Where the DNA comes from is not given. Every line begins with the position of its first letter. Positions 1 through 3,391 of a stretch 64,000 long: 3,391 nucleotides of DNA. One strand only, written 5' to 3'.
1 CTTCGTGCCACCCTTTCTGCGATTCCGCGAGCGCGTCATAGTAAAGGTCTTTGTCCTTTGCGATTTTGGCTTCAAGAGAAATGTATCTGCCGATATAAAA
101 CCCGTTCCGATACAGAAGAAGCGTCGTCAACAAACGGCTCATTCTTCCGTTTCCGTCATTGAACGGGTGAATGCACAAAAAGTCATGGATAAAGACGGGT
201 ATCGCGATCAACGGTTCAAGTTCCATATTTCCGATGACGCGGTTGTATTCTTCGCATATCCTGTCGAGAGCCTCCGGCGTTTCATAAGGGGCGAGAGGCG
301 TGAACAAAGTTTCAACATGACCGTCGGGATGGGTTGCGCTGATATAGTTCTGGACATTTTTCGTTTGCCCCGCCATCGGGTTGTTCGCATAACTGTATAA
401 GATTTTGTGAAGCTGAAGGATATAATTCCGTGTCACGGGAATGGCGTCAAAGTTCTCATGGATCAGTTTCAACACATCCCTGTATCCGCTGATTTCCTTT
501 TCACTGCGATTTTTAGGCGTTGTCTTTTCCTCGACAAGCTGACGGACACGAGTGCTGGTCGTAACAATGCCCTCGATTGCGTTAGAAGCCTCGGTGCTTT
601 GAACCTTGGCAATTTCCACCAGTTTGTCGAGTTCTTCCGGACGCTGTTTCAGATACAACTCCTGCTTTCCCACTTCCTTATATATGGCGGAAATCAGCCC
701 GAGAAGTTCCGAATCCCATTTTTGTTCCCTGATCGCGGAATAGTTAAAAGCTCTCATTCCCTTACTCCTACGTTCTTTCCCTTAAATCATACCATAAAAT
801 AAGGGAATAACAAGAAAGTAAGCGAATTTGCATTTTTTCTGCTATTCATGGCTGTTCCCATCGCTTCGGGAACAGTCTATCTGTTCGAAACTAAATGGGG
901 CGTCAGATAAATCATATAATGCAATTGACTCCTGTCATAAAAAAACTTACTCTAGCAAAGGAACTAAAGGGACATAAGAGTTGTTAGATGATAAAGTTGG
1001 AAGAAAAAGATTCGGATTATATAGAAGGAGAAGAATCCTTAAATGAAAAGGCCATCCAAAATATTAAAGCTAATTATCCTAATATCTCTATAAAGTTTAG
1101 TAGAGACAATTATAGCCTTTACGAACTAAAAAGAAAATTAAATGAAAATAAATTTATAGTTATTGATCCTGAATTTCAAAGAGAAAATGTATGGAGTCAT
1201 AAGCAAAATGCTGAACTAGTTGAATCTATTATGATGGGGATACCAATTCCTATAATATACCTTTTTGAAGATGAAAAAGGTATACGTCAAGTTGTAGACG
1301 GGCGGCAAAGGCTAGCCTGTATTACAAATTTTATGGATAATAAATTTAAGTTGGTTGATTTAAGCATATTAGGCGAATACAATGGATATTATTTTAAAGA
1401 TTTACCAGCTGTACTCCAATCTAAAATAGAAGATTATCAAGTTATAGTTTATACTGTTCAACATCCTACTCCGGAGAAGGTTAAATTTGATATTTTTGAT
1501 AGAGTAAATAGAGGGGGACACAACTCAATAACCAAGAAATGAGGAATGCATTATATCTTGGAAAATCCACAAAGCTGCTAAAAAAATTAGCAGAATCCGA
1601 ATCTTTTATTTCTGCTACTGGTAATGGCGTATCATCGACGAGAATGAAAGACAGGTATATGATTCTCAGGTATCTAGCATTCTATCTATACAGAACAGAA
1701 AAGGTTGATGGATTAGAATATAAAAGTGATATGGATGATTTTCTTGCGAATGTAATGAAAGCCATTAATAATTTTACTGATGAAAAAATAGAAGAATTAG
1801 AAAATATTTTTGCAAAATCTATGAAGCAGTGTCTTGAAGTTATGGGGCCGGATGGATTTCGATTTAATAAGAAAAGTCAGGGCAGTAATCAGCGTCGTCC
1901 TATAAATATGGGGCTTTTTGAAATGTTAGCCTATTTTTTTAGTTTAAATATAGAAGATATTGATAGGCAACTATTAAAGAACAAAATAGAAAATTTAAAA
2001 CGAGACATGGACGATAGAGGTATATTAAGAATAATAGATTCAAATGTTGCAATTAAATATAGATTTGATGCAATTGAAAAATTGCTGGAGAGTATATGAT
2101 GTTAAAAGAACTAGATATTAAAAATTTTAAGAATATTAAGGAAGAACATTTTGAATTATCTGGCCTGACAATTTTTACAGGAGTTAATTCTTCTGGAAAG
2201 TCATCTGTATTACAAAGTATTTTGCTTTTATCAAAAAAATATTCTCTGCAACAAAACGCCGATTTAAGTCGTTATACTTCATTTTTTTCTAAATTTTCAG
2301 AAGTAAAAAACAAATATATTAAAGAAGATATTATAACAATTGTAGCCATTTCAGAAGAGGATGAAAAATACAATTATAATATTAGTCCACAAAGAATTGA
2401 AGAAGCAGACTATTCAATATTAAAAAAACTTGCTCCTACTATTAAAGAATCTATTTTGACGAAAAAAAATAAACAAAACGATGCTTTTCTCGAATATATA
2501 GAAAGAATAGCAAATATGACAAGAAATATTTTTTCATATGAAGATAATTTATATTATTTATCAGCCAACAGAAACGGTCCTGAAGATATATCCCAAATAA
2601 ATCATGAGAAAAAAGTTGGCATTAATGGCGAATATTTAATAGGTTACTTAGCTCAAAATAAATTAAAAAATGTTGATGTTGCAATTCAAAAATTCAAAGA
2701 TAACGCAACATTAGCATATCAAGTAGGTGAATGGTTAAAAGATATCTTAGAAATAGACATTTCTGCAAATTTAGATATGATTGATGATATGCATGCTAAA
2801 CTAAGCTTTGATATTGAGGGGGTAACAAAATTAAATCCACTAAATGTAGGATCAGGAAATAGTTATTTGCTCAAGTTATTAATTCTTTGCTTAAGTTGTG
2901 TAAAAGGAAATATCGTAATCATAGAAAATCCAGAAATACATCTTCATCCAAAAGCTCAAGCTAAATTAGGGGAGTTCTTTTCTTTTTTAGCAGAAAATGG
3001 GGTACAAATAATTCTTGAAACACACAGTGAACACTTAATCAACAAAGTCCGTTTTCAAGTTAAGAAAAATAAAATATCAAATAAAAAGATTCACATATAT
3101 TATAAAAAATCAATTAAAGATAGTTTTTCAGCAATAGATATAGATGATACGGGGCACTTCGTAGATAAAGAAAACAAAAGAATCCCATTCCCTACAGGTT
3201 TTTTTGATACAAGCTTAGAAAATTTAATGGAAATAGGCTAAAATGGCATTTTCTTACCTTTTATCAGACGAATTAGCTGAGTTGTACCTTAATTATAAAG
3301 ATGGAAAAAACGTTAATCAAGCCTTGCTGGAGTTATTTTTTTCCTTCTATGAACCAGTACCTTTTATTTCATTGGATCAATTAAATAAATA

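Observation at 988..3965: AT-rich DUF262 / ABC-ATPase / unknown triad with the DUF262 gene split by a 1-nt indel in a G5 run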

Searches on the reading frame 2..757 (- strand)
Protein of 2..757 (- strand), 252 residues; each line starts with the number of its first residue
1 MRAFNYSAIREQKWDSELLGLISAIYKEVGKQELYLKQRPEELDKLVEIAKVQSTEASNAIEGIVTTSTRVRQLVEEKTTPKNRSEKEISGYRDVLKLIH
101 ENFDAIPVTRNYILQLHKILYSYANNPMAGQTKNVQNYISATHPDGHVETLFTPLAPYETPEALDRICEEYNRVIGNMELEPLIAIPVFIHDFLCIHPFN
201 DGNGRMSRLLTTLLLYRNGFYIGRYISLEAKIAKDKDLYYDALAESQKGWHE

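Call 52: search_protein_families(library=pfam, proteins=[window:2-757:-], max_evalue=0.01)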
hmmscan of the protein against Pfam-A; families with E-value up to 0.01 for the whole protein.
window:2-757:- (252 aa): 2 families
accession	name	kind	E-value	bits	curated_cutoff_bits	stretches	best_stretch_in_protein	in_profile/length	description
PF02661.23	Fic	-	1e-16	61.9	24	1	108-215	2-93/93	Fic/DOC family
PF13784.11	Fic_N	-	0.00016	22.1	26.7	0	55-97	36-78/82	Fic/DOC family N-terminal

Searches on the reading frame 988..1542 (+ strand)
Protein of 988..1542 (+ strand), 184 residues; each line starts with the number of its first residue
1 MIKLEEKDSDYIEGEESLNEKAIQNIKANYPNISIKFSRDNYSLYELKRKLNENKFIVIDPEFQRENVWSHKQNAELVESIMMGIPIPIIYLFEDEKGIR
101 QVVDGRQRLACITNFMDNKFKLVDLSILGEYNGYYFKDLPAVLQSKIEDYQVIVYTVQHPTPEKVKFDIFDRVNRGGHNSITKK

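Call 15: find_encoding_contigs(protein=window:988-1542:+, flank=6000, max_places=10)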
Protein window:988-1542:+ (184 aa): 5 contigs read that carry it; 3 places shown.
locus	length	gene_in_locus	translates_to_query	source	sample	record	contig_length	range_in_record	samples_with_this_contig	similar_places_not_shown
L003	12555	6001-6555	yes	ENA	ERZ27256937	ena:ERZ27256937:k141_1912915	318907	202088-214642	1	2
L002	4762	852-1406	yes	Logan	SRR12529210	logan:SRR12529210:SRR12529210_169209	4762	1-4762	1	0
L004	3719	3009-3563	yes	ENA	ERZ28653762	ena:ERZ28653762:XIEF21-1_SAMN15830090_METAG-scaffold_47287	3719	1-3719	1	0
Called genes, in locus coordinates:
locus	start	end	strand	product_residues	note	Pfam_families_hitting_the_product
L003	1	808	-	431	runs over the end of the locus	PF00860:Xan_ur_permease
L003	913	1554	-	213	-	-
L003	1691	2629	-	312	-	PF00753:Lactamase_B, PF23023:Anti-Pycsar_Apyc1 (weak), PF00301:Rubredoxin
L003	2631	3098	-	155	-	PF22381:Staph_reg_Sar_Rot, PF12802:MarR_2 (weak), PF01047:MarR, PF13463:HTH_27 (faint)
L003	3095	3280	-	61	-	-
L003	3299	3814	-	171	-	PF00210:Ferritin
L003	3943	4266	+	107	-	-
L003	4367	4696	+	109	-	PF13443:HTH_26 (faint), PF01381:HTH_3 (weak)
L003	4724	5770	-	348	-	PF02661:Fic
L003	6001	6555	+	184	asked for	PF03235:GmrSD_N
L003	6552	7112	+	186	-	-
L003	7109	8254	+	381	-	PF02463:SMC_N (weak), PF11398:DUF2813 (faint), PF13175:AAA_15, PF13304:AAA_21, PF13175:AAA_15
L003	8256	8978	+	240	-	-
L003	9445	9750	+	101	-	PF08863:YolD (weak)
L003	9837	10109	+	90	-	PF00216:Bac_DNA_binding, PF18291:HU-HIG (weak)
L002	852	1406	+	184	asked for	PF03235:GmrSD_N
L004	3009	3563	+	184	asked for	PF03235:GmrSD_N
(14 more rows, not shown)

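Call 27: list_cluster_members(proteins=[window:988-1539:+, window:1539-2096:+, window:2096-3238:+, window:3243-3962:+, window:58908-62051:+, window:4824-5093:+])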
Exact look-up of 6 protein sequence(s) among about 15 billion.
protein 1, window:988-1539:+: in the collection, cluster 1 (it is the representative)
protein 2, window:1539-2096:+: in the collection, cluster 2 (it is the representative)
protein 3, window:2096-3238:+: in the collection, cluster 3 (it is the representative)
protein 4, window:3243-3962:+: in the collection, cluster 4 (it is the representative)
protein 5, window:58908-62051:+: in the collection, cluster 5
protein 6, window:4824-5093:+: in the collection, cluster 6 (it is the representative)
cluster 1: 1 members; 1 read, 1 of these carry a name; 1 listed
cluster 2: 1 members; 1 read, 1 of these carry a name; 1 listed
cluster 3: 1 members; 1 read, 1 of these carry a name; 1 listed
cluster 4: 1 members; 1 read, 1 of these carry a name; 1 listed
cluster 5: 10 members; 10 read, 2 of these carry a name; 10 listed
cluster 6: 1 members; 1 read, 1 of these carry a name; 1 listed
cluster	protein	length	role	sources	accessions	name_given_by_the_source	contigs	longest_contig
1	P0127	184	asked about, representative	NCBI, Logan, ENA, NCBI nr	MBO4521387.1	MAG: DUF262 domain-containing protein [Alphaproteobacteria bacterium] | DUF262 domain-containing protein [Alphaproteobacteria bacterium]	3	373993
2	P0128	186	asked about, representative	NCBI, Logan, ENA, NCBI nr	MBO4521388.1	MAG: hypothetical protein J5787_09305 [Alphaproteobacteria bacterium] | hypothetical protein [Alphaproteobacteria bacterium]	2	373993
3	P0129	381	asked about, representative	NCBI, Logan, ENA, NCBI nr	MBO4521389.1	MAG: AAA family ATPase [Alphaproteobacteria bacterium] | AAA family ATPase [Alphaproteobacteria bacterium]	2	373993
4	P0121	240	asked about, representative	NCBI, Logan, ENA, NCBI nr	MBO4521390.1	MAG: hypothetical protein J5787_09315 [Alphaproteobacteria bacterium] | hypothetical protein [Alphaproteobacteria bacterium]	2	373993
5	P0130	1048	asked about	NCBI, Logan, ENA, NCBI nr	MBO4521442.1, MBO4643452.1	MAG: multidrug efflux RND transporter permease subunit [Alphaproteobacteria bacterium] | multidrug efflux RND transporter permease subunit [Alphaproteobacteria bacterium]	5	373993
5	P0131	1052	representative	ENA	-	-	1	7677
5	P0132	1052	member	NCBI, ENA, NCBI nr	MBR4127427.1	MAG: multidrug efflux RND transporter permease subunit [Alphaproteobacteria bacterium] | multidrug efflux RND transporter permease subunit [Alphaproteobacteria bacterium]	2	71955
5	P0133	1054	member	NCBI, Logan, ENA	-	-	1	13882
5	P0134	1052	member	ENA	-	-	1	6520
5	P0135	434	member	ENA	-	-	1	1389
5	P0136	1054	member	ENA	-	-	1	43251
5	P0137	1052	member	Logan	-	-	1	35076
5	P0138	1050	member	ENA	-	-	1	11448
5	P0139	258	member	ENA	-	-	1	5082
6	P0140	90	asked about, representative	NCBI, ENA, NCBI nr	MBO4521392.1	MAG: HU family DNA-binding protein [Alphaproteobacteria bacterium] | HU family DNA-binding protein [Alphaproteobacteria bacterium]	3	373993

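Call 30: search_protein_families(library=padloc, proteins=[window:988-1539:+], max_evalue=0.00001)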
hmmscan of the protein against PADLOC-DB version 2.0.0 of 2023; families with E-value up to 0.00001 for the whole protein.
window:988-1539:+ (184 aa): 5 families
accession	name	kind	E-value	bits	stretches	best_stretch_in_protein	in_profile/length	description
PDLC03877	NsnA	-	7.5e-55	184.7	1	9-178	21-188/385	-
PDLC04027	PD-T4-2_A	-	2.7e-18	64.2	1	39-178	35-183/363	-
PDLC03418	REase_II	-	2.6e-13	47.8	1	51-177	26-145/372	Type II restriction enzyme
PDLC04151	HEC-05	-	1.6e-07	28.4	0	41-87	25-69/600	-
PDLC04150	HEC-05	-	4.6e-07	27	1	45-93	11-57/583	-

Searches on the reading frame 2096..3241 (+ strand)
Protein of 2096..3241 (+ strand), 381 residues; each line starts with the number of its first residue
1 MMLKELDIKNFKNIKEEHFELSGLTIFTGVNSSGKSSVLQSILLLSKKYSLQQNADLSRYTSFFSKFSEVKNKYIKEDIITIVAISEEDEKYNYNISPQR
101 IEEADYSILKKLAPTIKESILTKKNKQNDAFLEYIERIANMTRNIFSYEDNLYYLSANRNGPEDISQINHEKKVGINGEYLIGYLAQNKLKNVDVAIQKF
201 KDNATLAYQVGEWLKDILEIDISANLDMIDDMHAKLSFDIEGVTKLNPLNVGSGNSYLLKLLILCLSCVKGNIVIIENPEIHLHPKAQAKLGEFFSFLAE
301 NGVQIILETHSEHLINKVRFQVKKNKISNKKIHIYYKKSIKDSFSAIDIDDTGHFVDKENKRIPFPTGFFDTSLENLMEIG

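Call 5: search_protein_families(library=pfam, proteins=[window:2096-3238:+], max_evalue=0.1)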
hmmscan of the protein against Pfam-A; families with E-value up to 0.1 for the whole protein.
window:2096-3238:+ (381 aa): 8 families
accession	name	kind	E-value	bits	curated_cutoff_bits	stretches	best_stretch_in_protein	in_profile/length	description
PF13304.12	AAA_21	-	1e-25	91.9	27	1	24-316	1-304/304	AAA domain, putative AbiEii toxin, Type IV TA system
PF13175.12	AAA_15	-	6.8e-23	82.3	32.1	2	72-315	123-374/374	AAA ATPase domain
PF11398.14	DUF2813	-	8.6e-09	35.7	21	2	1-62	1-57/372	Protein of unknown function (DUF2813)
PF02463.25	SMC_N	-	8.9e-07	29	40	1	2-322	1-209/220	RecF/RecN/SMC N terminal domain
PF13476.12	AAA_23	-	0.00012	23.2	27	1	6-146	2-137/201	AAA domain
PF13555.12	AAA_29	-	0.00041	20.5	27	1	6-50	4-51/61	P-loop containing region of AAA domain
PF13514.12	AAA_27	-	0.003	17.6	22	1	1-44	1-48/206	AAA domain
PF00005.33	ABC_tran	-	0.016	16.2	25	0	24-50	13-39/137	ABC transporter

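Call 6: search_protein_families(library=padloc, proteins=[window:2096-3238:+], max_evalue=0.1)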
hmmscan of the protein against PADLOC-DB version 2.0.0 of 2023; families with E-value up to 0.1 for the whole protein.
window:2096-3238:+ (381 aa): 105 families (the best 25 are shown)
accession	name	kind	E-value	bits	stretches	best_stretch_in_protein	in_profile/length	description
PDLC03878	NsnB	-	1.7e-85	285.8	1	2-379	1-341/345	-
PDLC04148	HEC-03B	-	8.3e-30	102.2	2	78-353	153-424/458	-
PDLC04707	PDC-M55A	-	6.1e-28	96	2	138-355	174-391/421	-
PDLC02979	AriA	-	9.7e-25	86.1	2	67-315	114-373/373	-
PDLC02980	AriA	-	2.4e-23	81.6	1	24-316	1-304/304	-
PDLC04176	HEC-01A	-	2.5e-22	77.8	1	1-318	1-324/371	-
PDLC02358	Old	-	4.3e-21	73.3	2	2-56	3-59/578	Old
PDLC00096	GajA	-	8.9e-17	59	2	186-321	198-343/630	AAA ATPase domain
PDLC04175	HEC-01A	-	9e-17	59.1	2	2-101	5-100/363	-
PDLC02981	AriAB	-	2.6e-16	57.5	2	1-76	1-77/694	-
PDLC02335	AbiLi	-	1.2e-15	55.4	1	1-327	48-243/326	AbiLi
PDLC00091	GajA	-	2.9e-15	54.1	2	272-320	298-347/627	AAA ATPase domain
PDLC04135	mad3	-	3.9e-15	54.3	1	2-317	1-329/374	mads_3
PDLC00271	PtuA1|PtuA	-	8e-15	53.3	2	1-128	1-136/421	AAA ATPase domain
PDLC00067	GajA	-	2e-14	51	2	3-91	5-87/604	AAA ATPase domain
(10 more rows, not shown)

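Call 7: search_protein_families(library=ncbifam, proteins=[window:2096-3238:+], max_evalue=0.1)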
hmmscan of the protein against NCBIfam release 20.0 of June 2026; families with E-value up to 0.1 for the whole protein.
window:2096-3238:+ (381 aa): 14 families
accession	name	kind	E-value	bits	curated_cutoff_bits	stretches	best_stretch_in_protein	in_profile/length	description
TIGR00611.2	recf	equivalog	3e-11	43.1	172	1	3-106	1-104/339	DNA replication/repair protein RecF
NF047739.1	antiphage_MADS3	equivalog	1.1e-09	38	420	2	2-49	1-48/427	methylation-associated defense system AAA family ATPase MAD3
NF041760.1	PtuA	equivalog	1.2e-06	27.7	500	2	2-43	51-93/524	retron Ec78 anti-phage system effector ATPase PtuA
TIGR00630.1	uvra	equivalog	5.2e-06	24.9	729.8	1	3-55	615-666/924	excinuclease ABC subunit UvrA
NF002572.0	PRK02224.1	equivalog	2.2e-05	23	1087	1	1-42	1-43/888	DNA double-strand break repair ATPase Rad50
NF001503.0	PRK00349.1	equivalog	2.4e-05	22.6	1147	1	3-58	617-671/943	excinuclease ABC subunit UvrA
NF001885.0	PRK00635.1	equivalog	0.0002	18.6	3054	0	271-316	497-542/1809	excinuclease ABC subunit A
NF041035.1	Rad50_Halo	equivalog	0.00021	19.8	1000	1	1-42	1-43/883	DNA double-strand break repair ATPase Rad50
NF010680.0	PRK14079.1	equivalog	0.0027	16.8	386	1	1-44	1-45/349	recombination protein F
TIGR02673.1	FtsE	equivalog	0.0029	17.3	264.85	0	272-321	157-206/214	cell division ATP-binding protein FtsE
TIGR00634.1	recN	equivalog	0.0043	16.1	407.85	1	2-46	1-46/563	DNA repair protein RecN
NF040873.1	AztA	equivalog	0.027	14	220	0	20-43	16-39/191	zinc ABC transporter ATP-binding protein AztA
TIGR01166.1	cbiO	subfamily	0.031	13.7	211.8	0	268-314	143-189/190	cobalt ABC transporter, ATP-binding protein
NF041000.1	ATPase_ComGA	equivalog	0.061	12.3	300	0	11-44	117-150/267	competence type IV pilus ATPase ComGA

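Call 14: find_encoding_contigs(protein=window:2096-3241:+, flank=6000, max_places=10)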
Protein window:2096-3241:+ (381 aa): 4 contigs read that carry it; 2 places shown.
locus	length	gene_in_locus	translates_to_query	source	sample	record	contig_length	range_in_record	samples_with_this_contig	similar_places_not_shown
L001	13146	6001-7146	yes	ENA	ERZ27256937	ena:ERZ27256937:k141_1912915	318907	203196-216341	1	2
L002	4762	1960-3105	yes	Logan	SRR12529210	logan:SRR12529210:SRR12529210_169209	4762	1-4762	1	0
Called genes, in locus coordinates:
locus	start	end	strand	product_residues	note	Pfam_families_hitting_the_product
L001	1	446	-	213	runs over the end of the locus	-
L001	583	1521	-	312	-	PF00753:Lactamase_B, PF23023:Anti-Pycsar_Apyc1 (weak), PF00301:Rubredoxin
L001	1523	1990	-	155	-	PF22381:Staph_reg_Sar_Rot, PF12802:MarR_2 (weak), PF01047:MarR, PF13463:HTH_27 (faint)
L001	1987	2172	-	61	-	-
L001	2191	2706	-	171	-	PF00210:Ferritin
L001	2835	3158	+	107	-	-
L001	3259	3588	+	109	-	PF13443:HTH_26 (faint), PF01381:HTH_3 (weak)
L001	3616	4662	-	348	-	PF02661:Fic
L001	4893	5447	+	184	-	PF03235:GmrSD_N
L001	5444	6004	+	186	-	-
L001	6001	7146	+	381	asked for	PF02463:SMC_N (weak), PF11398:DUF2813 (faint), PF13175:AAA_15, PF13304:AAA_21, PF13175:AAA_15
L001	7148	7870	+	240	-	-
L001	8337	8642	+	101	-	PF08863:YolD (weak)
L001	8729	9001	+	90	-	PF00216:Bac_DNA_binding, PF18291:HU-HIG (weak)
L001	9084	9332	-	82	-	-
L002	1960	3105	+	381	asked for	PF02463:SMC_N (weak), PF11398:DUF2813 (faint), PF13175:AAA_15, PF13304:AAA_21, PF13175:AAA_15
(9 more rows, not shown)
